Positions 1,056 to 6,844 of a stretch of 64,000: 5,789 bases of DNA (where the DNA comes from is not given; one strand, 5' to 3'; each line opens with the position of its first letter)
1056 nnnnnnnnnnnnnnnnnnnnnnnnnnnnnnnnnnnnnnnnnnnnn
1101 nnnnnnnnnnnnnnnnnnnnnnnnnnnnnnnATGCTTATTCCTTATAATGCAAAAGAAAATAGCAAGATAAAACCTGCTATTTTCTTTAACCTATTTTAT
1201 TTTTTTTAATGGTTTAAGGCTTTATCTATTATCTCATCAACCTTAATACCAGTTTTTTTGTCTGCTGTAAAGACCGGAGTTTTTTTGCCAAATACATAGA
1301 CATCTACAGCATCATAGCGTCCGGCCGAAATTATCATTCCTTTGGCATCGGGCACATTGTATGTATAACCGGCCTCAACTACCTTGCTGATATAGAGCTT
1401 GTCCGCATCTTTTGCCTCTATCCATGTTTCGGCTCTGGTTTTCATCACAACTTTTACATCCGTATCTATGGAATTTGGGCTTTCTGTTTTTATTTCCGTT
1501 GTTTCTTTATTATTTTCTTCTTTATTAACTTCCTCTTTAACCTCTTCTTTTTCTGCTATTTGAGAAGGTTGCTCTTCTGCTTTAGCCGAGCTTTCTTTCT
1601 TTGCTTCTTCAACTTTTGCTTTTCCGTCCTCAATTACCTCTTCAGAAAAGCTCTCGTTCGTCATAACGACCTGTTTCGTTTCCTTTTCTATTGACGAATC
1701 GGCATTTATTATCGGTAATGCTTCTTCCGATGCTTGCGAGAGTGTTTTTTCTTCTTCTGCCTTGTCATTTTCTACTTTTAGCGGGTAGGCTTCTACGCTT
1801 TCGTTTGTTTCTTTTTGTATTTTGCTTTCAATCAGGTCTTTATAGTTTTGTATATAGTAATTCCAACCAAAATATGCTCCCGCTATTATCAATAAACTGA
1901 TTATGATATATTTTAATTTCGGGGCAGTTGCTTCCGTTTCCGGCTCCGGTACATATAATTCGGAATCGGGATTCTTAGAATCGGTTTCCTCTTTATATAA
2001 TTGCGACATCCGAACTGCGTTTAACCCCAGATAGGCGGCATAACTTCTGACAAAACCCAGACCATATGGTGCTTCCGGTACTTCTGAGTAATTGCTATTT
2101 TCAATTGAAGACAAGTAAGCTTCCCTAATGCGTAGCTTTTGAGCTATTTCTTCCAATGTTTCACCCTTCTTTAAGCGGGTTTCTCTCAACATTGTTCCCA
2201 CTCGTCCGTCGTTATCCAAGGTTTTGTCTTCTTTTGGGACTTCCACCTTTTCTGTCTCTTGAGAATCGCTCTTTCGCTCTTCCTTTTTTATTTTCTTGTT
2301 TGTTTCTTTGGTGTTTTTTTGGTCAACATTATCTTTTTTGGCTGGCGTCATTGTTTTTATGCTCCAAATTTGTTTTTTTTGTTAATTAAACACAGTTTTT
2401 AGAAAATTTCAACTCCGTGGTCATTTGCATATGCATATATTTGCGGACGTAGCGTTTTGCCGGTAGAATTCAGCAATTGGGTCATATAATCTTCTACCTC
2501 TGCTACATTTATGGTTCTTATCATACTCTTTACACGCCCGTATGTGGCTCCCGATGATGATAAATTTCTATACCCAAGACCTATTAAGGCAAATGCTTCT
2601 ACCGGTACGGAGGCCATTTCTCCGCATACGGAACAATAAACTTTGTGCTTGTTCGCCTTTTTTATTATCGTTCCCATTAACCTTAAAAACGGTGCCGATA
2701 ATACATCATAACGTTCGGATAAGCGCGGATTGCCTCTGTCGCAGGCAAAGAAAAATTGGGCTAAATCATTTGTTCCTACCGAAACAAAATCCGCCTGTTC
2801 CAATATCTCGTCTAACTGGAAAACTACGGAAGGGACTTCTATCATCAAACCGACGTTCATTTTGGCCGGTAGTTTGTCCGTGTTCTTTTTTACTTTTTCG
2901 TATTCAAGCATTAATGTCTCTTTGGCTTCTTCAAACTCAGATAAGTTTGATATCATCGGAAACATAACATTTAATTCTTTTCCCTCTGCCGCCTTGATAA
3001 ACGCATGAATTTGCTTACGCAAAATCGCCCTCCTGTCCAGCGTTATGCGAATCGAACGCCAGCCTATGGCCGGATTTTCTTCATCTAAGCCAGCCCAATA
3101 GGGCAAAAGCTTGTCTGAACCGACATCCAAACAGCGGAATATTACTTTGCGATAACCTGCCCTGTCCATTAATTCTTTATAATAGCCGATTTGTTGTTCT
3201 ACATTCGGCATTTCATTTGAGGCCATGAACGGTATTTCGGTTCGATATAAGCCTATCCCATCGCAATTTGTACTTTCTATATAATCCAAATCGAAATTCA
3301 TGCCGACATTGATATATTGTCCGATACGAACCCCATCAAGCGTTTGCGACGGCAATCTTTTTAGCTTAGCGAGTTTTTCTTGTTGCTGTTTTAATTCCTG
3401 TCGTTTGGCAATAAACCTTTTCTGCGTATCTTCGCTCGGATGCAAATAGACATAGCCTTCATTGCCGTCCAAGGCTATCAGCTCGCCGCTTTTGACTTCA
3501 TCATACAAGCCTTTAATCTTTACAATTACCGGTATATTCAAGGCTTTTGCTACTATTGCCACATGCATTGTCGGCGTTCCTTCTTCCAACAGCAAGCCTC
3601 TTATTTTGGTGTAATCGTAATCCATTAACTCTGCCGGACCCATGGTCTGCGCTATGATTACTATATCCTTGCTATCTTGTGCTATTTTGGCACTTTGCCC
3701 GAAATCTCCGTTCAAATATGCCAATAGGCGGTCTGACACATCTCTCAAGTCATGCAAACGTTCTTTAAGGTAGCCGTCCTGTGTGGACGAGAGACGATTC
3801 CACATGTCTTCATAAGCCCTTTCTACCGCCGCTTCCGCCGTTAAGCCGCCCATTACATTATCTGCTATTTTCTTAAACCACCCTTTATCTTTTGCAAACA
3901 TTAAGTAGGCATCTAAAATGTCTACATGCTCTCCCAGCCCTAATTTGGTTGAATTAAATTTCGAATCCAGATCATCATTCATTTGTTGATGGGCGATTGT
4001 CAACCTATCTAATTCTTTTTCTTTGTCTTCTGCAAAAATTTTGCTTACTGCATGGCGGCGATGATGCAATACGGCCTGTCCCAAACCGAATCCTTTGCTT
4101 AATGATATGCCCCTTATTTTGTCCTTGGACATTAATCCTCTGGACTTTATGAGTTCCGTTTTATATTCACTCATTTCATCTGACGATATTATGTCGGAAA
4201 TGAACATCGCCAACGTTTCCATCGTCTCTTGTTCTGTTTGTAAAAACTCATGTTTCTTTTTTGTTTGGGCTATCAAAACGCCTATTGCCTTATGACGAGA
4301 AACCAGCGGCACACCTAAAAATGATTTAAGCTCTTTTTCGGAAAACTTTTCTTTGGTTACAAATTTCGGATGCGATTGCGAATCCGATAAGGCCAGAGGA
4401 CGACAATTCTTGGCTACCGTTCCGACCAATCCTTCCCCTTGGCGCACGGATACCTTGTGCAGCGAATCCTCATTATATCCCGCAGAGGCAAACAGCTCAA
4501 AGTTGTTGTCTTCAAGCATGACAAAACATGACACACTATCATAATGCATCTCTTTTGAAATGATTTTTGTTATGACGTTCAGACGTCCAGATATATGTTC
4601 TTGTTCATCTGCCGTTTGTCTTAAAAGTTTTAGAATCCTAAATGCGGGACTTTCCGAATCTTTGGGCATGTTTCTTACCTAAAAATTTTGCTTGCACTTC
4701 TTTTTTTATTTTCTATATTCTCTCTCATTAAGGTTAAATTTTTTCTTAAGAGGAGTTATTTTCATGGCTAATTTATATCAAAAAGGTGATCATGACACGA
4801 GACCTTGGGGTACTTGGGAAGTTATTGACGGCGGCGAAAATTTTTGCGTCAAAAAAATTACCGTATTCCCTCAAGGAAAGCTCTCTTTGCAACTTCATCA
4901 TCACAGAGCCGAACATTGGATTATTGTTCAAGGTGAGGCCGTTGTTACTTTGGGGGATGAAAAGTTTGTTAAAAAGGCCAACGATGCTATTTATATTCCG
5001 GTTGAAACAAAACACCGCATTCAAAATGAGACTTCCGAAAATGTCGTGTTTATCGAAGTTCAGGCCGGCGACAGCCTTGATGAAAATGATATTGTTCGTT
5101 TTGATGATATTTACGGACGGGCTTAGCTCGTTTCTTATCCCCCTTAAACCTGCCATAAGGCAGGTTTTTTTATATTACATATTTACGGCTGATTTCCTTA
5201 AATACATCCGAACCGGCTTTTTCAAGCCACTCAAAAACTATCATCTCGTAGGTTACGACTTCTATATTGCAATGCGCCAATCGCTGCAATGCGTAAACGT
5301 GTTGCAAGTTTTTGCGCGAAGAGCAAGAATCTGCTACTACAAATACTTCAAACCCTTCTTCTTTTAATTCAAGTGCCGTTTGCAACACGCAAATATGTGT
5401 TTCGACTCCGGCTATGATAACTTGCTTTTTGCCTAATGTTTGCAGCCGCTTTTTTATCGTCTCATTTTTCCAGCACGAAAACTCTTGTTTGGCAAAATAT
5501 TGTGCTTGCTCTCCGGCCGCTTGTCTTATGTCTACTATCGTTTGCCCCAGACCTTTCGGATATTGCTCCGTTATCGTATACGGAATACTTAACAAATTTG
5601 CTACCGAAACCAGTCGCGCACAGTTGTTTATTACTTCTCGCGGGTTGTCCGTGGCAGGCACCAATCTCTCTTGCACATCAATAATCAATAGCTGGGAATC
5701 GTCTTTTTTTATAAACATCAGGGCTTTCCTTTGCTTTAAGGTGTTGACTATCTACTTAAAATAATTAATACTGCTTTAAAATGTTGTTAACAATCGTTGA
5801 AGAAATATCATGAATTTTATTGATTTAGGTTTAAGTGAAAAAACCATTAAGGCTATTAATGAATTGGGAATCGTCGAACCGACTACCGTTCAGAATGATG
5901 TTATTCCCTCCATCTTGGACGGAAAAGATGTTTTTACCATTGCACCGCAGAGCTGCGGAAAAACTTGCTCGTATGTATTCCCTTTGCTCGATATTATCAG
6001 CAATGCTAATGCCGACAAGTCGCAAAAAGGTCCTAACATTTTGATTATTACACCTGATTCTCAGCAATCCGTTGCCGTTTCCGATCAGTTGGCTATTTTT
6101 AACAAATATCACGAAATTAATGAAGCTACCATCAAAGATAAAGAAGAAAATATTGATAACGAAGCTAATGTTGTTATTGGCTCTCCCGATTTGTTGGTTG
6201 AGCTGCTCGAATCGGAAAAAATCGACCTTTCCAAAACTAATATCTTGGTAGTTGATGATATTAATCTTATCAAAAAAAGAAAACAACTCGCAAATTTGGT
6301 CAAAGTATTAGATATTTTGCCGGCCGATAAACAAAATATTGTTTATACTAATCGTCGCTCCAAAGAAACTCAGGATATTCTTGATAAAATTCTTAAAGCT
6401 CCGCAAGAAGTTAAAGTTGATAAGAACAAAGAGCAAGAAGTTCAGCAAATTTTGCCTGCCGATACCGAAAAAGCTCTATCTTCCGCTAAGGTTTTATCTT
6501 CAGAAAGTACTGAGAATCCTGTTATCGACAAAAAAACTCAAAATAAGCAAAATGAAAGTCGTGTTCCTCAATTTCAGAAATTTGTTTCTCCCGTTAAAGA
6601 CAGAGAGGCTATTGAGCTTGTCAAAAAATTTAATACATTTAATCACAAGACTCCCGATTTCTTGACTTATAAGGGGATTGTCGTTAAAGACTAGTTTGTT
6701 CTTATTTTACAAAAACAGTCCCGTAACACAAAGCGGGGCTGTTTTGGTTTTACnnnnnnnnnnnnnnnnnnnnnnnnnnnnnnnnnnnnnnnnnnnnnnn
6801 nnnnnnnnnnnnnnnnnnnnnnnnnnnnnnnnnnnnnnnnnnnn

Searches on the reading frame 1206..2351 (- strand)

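Call 6: search_protein_families(library=pfam, proteins=[window:1206-2351:-], max_evalue=0.01)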
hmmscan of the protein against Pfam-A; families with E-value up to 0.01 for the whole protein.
window:1206-2351:- (381 aa): 5 families
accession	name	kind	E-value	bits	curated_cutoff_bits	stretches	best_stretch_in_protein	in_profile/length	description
PF13413.12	HTH_25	-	1.6e-19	69.9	24.6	1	54-113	1-60/62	Helix-turn-helix domain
PF13464.11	RodZ_C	-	2.2e-06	27.9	23.9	1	302-360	1-60/72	RodZ C-terminal domain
PF12844.13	HTH_19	-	1.6e-05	25.2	30.2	1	52-119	1-62/64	Helix-turn-helix domain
PF13560.12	HTH_31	-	0.00062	20.5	27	1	51-112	2-58/64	Helix-turn-helix domain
PF01381.28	HTH_3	-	0.0023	18.4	23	1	55-86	1-32/55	Helix-turn-helix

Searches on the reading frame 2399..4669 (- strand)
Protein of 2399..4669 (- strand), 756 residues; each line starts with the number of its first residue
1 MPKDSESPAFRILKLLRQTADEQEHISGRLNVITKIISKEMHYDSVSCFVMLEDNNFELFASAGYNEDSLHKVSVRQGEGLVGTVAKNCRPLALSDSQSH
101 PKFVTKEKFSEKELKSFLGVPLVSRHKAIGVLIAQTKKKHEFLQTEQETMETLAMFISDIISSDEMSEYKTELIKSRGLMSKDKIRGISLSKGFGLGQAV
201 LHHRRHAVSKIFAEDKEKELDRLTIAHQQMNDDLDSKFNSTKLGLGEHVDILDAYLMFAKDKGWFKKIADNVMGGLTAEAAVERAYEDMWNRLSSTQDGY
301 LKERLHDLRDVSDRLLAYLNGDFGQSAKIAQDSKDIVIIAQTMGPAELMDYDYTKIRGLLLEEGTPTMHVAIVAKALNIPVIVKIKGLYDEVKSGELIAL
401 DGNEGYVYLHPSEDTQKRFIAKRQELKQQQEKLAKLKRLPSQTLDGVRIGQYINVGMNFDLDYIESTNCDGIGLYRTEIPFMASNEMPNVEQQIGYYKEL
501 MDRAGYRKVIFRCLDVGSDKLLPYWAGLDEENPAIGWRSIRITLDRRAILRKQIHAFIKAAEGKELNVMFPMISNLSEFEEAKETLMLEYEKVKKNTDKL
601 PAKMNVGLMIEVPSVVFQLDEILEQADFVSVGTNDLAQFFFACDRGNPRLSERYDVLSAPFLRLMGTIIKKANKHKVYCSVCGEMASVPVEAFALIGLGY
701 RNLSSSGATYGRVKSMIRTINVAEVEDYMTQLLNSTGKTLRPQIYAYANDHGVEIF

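Call 6: search_protein_families(library=pfam, proteins=[window:2399-4669:-], max_evalue=0.01)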
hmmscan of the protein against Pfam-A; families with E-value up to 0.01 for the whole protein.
window:2399-4669:- (756 aa): 6 families
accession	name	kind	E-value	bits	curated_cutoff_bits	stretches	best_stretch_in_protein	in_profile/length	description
PF02896.24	PEP-utilizers_C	-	4.4e-84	282.6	22.8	1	431-721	2-292/293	PEP-utilising enzyme, PEP-binding domain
PF05524.18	PEP-utilisers_N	-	1.2e-20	74.3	24.4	1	186-304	1-121/121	PEP-utilising enzyme, N-terminal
PF00391.29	PEP-utilizers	-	1.2e-15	57.2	23.1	1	335-405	4-72/72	PEP-utilising enzyme, mobile domain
PF13185.12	GAF_2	-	2.7e-14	54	28.6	1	35-161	13-135/136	GAF domain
PF01590.32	GAF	-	3e-14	54.1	22.4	1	30-158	6-130/133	GAF domain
PF13492.12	GAF_3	-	8.2e-05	23.5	27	1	103-158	66-124/129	GAF domain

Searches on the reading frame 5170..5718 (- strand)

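Call 6: search_protein_families(library=pfam, proteins=[window:5170-5718:-], max_evalue=0.01)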
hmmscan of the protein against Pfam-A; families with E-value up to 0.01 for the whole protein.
window:5170-5718:- (182 aa): 1 family
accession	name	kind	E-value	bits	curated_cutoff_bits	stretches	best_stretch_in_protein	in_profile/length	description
PF00857.26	Isochorismatase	-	1.5e-31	110.3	27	1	9-158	2-174/175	Isochorismatase domain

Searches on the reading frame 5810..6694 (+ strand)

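Call 6: search_protein_families(library=pfam, proteins=[window:5810-6694:+], max_evalue=0.01)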
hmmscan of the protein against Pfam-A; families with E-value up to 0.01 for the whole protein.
window:5810-6694:+ (294 aa): 1 family
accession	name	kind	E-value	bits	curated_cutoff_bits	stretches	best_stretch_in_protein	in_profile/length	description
PF00270.35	DEAD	-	5.5e-18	65.7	26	1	25-180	1-157/167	DEAD/DEAH box helicase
